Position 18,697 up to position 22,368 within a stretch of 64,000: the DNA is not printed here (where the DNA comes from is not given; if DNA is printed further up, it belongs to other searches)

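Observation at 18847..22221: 1124-aa membrane protein with poly-(Asp-Gly-Tyr) head and 13 tandem His/Cys3 Zn-ribbon-like modules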

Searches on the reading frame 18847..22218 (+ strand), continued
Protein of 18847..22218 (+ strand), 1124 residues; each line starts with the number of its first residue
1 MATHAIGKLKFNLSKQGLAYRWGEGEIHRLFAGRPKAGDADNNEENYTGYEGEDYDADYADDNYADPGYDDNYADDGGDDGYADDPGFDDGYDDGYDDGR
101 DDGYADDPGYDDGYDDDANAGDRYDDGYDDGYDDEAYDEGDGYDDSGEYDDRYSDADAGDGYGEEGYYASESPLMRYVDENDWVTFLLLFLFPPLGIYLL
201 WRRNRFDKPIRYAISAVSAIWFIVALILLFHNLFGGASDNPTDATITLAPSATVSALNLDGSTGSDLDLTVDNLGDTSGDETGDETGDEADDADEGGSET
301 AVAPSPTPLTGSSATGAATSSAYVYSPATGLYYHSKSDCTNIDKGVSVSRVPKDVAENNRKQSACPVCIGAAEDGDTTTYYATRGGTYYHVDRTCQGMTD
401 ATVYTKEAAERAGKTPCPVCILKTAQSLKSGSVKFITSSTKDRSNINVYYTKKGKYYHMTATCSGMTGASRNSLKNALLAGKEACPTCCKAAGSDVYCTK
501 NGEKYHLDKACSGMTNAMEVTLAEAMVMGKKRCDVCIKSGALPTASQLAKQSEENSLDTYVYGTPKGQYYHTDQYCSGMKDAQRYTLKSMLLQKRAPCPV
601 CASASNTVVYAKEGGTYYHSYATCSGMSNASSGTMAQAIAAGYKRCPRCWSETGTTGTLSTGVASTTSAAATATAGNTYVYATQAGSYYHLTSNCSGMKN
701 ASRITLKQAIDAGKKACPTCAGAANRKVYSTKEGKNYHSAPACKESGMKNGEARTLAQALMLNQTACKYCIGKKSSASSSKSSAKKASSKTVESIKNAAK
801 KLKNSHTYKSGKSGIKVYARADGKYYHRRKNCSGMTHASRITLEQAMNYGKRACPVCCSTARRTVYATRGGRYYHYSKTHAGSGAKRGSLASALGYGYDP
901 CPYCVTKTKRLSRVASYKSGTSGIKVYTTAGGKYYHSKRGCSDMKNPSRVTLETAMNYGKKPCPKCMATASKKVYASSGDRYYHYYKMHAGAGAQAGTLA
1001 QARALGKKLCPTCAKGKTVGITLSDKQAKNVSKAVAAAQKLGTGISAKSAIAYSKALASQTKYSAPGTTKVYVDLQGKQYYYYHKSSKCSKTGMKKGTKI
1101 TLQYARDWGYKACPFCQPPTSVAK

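Call 69: predict_structure(alignment_id=A4)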
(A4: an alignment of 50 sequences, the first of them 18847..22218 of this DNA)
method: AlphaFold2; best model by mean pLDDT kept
length: 1124 residues; sequences in the alignment: 50
mean_pLDDT: 70.6   pTM: 0.30
mean pLDDT of the five models: 70.6, 70.1, 69.5, 67.7, 67.1
residues with pLDDT >= 90: 207; 70-90: 540; 50-70: 92; < 50: 285
segments of 3 or more residues with pLDDT < 50: 32-171, 235-320, 652-668, 773-787, 1016-1024, 1044-1055
pLDDT, mean of each block of 10 residues (from residue 1): 67 76 75 45 31 30 30 31 33 36 37 34 33 32 33 37 34 70 83 85 82 83 83 48 34 28 30 31 33 31 33 34 79 84 81 83 77 64 86 80 82 85 75 84 90 89 79 92 90 90 89 79 93 82 76 62 87 82 84 87 85 84 69 87 78 33 36 78 88 72 88 87 88 91 88 92 88 45 46 85 90 92 93 87 95 93 90 86 88 93 64 79 87 86 80 91 87 85 84 86 90 52 49 60 48 60 87 71 87 82 83 89 83
secondary structure, 60 per line:
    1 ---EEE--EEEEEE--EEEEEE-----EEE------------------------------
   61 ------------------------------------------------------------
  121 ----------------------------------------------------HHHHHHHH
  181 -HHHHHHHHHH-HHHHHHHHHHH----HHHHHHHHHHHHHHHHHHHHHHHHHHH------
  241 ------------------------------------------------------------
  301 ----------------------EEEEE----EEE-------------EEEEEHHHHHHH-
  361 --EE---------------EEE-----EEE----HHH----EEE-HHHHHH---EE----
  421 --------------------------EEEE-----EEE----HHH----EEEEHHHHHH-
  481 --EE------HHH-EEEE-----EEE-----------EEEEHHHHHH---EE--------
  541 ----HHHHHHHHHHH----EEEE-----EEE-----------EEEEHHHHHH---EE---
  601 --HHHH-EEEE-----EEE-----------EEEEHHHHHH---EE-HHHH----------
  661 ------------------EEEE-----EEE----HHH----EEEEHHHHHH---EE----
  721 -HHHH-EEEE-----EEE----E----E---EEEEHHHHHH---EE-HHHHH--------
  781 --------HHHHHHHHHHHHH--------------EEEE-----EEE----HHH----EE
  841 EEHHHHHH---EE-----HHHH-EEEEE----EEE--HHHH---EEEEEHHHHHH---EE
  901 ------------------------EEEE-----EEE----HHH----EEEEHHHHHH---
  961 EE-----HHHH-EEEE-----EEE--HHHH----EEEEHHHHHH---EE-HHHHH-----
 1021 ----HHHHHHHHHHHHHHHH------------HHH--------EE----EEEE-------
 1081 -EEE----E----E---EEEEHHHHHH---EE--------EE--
elements in order (helices of 4 or more, strands of 3 or more residues): E4-6 E9-14 E17-22 E28-30 H173-180 H182-191 H193-203 H208-234 E323-327 E332-334 E348-352 H353-359 E380-382 E388-390 E402-404 H406-411 E447-450 E456-458 E470-473 H474-479 E495-498 E504-506 E518-521 H522-527 H545-555 E560-563 E569-571 E583-586 H587-592 H603-606 E608-611 E617-619 E631-634 H635-640 H647-650 E679-682 E688-690 E702-705 H706-711 H722-725 E727-730 E736-738 E752-755 H756-761 H768-772 H789-801 E816-819 E825-827 E839-842 H843-848 H859-862 E864-868 E873-875 H878-881 E885-889 H890-895 E925-928 E934-936 E948-951 H952-957 H968-971 E973-976 E982-984 H987-990 E995-998 H999-1004 H1011-1015 H1025-1040 E1070-1073 E1082-1084 E1098-1101 H1102-1107

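Call 75: fold_search(model_id=the predicted structure, library=pdb)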
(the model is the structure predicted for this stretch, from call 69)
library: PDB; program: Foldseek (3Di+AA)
matches with E <= 10: 4; with E <= 0.001: 0
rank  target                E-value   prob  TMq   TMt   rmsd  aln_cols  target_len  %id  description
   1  1zgw_MODEL_1_A        2.7e+00  0.25  0.04  0.25   9.3        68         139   22  NMR structure of E. Coli Ada protein in complex with DNA (released 2005-10-18)
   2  3wit                  5.7e+00  0.38  0.02  0.34   2.1        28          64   28  Crystal structure of the C-terminal region of VgrG1 from E. coli O157 EDL933 (released 2013-12-18)
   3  1u8b_A                8.2e+00  0.18  0.04  0.27   4.3        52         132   25  Crystal structure of the methylated N-ADA/DNA complex (released 2005-10-11)
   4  1wpk_MODEL_1_A        8.2e+00  0.04  0.04  0.25  14.8       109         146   16  Methylated Form of N-terminal Transcriptional Regulator Domain of Escherichia Coli Ada Protein (released 2005-09-13)

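Call 94: search_protein_families(library=phrogs, proteins=[window:18847-22218:+], max_evalue=0.1)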
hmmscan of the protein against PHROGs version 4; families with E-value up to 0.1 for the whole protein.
window:18847-22218:+ (1124 aa): 1 family
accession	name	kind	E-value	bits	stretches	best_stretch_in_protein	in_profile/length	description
phrog_14556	-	unknown function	1e-08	35.4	1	896-967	379-450/451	-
